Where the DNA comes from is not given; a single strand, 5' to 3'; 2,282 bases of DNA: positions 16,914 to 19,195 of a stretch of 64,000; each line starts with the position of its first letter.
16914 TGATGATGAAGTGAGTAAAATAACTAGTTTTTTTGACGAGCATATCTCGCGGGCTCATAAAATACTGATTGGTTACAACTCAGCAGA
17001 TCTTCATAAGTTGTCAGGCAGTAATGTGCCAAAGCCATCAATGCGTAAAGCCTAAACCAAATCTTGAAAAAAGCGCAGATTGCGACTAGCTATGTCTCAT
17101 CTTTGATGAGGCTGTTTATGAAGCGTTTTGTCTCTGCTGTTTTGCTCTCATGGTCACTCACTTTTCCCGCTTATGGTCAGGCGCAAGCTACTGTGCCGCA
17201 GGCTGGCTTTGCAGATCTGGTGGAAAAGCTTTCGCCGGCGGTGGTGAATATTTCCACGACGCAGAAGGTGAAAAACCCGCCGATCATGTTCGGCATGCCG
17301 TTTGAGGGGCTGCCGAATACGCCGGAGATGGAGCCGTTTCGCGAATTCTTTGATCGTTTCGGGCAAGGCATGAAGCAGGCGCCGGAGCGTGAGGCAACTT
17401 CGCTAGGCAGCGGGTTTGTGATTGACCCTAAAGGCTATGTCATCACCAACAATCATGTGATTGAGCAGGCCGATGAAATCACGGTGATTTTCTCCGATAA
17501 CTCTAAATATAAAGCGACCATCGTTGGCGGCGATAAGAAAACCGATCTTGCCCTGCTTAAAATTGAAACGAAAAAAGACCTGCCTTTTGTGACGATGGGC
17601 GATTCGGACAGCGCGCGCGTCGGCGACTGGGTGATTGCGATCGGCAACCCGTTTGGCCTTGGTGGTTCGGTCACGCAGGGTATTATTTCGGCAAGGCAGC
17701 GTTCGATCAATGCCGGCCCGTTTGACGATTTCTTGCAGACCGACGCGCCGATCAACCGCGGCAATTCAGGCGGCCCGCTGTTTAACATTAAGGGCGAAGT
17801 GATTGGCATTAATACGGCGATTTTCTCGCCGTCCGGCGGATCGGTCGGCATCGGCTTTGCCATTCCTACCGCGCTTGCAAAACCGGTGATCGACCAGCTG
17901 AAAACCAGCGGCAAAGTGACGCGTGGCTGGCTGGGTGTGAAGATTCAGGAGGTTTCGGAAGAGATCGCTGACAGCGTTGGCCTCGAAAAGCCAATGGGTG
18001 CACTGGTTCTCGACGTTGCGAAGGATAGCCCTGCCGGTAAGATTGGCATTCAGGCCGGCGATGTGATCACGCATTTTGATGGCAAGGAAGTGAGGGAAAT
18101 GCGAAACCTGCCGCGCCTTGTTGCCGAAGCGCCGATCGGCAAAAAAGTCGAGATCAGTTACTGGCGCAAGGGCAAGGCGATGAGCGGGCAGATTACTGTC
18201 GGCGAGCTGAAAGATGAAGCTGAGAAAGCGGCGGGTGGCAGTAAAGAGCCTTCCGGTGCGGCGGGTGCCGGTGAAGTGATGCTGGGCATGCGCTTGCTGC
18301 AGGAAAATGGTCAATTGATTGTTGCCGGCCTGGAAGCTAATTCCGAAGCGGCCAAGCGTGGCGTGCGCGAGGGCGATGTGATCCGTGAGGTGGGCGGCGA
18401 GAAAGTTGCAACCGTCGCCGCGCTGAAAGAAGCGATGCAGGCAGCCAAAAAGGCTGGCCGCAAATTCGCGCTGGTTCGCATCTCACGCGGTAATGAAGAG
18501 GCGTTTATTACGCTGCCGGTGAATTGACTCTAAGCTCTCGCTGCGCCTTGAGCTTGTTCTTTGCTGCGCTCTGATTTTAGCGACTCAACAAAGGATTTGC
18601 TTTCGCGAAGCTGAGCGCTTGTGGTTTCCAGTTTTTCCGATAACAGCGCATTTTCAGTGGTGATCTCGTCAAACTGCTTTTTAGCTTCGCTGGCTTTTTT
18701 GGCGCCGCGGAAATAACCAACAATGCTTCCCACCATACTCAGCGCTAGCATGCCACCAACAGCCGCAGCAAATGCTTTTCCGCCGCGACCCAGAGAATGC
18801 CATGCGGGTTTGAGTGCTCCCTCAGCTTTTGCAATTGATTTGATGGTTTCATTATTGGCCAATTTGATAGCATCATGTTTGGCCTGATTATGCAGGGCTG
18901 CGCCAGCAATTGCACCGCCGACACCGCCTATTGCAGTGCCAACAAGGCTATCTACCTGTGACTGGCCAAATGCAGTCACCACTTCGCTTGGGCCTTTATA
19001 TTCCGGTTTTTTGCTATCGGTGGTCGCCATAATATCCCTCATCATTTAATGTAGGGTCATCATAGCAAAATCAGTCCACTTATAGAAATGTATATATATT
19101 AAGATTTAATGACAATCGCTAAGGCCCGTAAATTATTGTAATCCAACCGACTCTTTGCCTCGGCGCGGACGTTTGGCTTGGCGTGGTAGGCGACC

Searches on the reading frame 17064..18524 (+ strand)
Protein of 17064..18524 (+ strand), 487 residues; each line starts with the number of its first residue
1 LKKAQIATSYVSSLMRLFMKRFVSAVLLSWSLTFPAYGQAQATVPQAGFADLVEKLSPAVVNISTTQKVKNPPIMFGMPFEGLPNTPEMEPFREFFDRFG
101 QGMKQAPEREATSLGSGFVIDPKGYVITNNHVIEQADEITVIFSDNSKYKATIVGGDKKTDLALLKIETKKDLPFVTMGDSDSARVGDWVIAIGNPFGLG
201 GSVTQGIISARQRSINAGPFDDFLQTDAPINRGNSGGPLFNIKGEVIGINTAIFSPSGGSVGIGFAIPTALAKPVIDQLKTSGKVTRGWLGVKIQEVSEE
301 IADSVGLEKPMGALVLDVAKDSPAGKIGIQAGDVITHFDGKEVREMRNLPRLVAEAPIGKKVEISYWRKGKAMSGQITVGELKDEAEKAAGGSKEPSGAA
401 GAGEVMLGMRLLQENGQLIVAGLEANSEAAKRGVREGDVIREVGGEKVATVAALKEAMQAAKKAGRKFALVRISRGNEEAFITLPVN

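Call 3: search_protein_families(library=pfam, proteins=[window:17064-18524:+], max_evalue=1)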
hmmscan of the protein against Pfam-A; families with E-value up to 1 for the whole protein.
window:17064-18524:+ (487 aa): 10 families
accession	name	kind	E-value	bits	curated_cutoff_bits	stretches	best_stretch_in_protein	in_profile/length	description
PF13365.12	Trypsin_2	-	4.1e-38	131.8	27.6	1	115-249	1-144/144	Trypsin-like peptidase domain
PF13180.12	PDZ_2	-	7.7e-24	84.2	27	2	290-377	3-78/80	PDZ domain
PF00089.32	Trypsin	-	4.7e-20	72.8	20.6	1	114-276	26-220/220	Trypsin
PF17820.7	PDZ_6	-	5.9e-18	64.8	27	2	315-368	2-54/54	PDZ domain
PF00595.29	PDZ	-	7e-15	55.6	23.2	2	285-349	7-63/81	PDZ domain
PF14685.13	PDZ_Tricorn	-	1.3e-06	28.7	25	2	319-371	28-81/88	Tricorn protease PDZ domain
PF10459.15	Peptidase_S46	-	0.0084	15.3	22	1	227-250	627-650/698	Peptidase S46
PF11874.13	DUF3394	-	0.028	14.5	28.2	1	398-444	100-149/181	Domain of unknown function (DUF3394)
PF19805.5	DUF6288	-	0.1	12.2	26.3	1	315-373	5-70/402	Family of unknown function (DUF6288)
PF02907.21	Peptidase_S29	-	0.23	11.6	25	1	231-268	106-142/149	Hepatitis C virus NS3 protease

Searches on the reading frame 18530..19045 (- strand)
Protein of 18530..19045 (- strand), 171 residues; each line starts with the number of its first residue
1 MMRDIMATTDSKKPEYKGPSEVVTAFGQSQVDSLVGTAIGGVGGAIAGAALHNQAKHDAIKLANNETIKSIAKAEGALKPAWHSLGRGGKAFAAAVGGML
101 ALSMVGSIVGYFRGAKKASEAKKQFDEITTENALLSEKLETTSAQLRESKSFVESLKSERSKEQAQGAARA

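Call 3: search_protein_families(library=pfam, proteins=[window:18530-19042:-], max_evalue=1)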
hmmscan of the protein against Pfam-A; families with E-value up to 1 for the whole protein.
window:18530-19042:- (170 aa): 5 families
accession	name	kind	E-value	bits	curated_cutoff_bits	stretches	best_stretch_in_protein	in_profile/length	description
PF13488.11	Gly-zipper_Omp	-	0.0014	19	25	1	24-53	12-41/46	Glycine zipper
PF13879.11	Hmw_CFAP97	-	0.0096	17.1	25.6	1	114-163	27-85/100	Hemingway/CFA97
PF05433.20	Rick_17kDa_Anti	-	0.044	14.1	24.2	1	35-52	2-20/43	Glycine zipper 2TM domain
PF15898.10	PRKG1_interact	-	0.063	14.4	32.4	1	121-163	3-44/101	cGMP-dependent protein kinase interacting domain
PF18504.6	Csm1_N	-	0.1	13.4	26.3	1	126-165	24-63/70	Csm1 N-terminal domain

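Call 71: search_protein_families(library=pfam, proteins=[window:18530-19042:-], max_evalue=0.01)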
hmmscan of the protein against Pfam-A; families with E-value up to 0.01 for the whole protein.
window:18530-19042:- (170 aa): 2 families
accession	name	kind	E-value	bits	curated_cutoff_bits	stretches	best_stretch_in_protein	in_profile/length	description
PF13488.11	Gly-zipper_Omp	-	0.0014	19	25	1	24-53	12-41/46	Glycine zipper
PF13879.11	Hmw_CFAP97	-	0.0096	17.1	25.6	0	114-163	27-85/100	Hemingway/CFA97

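Call 95: find_encoding_contigs(protein=window:18530-19045:-, flank=6000, max_places=6)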
Protein window:18530-19045:- (171 aa): no gene with exactly this product is on record in the collection.

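Call 96: find_encoding_contigs(protein=window:18530-19030:-, flank=6000, max_places=6)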
Protein window:18530-19030:- (166 aa): 6 contigs read that carry it; 5 places shown.
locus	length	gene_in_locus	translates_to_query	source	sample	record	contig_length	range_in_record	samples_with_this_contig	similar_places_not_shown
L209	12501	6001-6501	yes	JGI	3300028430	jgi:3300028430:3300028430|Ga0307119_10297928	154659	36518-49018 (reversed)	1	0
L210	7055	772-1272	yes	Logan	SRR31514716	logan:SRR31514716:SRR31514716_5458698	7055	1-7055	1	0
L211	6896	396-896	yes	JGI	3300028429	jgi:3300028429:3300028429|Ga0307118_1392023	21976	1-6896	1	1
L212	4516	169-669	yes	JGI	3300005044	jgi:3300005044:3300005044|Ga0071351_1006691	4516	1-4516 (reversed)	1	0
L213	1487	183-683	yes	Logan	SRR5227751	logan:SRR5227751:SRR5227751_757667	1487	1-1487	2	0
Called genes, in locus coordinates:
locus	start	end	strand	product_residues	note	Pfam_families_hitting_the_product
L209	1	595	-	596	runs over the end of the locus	PF02776:TPP_enzyme_N, PF00205:TPP_enzyme_M, PF02775:TPP_enzyme_C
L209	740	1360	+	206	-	-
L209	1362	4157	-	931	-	PF03641:Lysine_decarbox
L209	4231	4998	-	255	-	PF01715:IPPT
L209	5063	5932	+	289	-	PF00702:Hydrolase, PF12710:HAD, PF08282:Hydrolase_3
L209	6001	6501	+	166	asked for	-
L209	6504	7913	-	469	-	PF00089:Trypsin, PF13365:Trypsin_2, PF00595:PDZ (weak), PF13180:PDZ_2, PF14685:PDZ_Tricorn (faint), PF17820:PDZ_6, PF00595:PDZ (weak), PF13180:PDZ_2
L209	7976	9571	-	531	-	PF13443:HTH_26 (faint), PF24250:HVO_2718 (faint), PF13560:HTH_31, PF01381:HTH_3, PF12844:HTH_19 (weak), PF01381:HTH_3, PF13560:HTH_31, PF01381:HTH_3, +1 more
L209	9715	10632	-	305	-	PF01145:Band_7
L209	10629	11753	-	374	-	PF12221:HflK_N (weak), PF01145:Band_7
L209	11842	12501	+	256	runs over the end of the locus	PF00142:Fer4_NifH (weak), PF01656:CbiA, PF09140:MipZ, PF10609:ParA, PF13614:AAA_31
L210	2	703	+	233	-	?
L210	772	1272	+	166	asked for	-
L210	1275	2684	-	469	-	PF00089:Trypsin, PF13365:Trypsin_2, PF00595:PDZ (weak), PF13180:PDZ_2, PF14685:PDZ_Tricorn (faint), PF17820:PDZ_6, PF00595:PDZ (weak), PF13180:PDZ_2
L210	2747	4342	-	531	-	PF13443:HTH_26 (faint), PF24250:HVO_2718 (faint), PF13560:HTH_31, PF01381:HTH_3, PF12844:HTH_19 (weak), PF01381:HTH_3, PF13560:HTH_31, PF01381:HTH_3, +1 more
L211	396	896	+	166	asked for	-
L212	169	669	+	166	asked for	-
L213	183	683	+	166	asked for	-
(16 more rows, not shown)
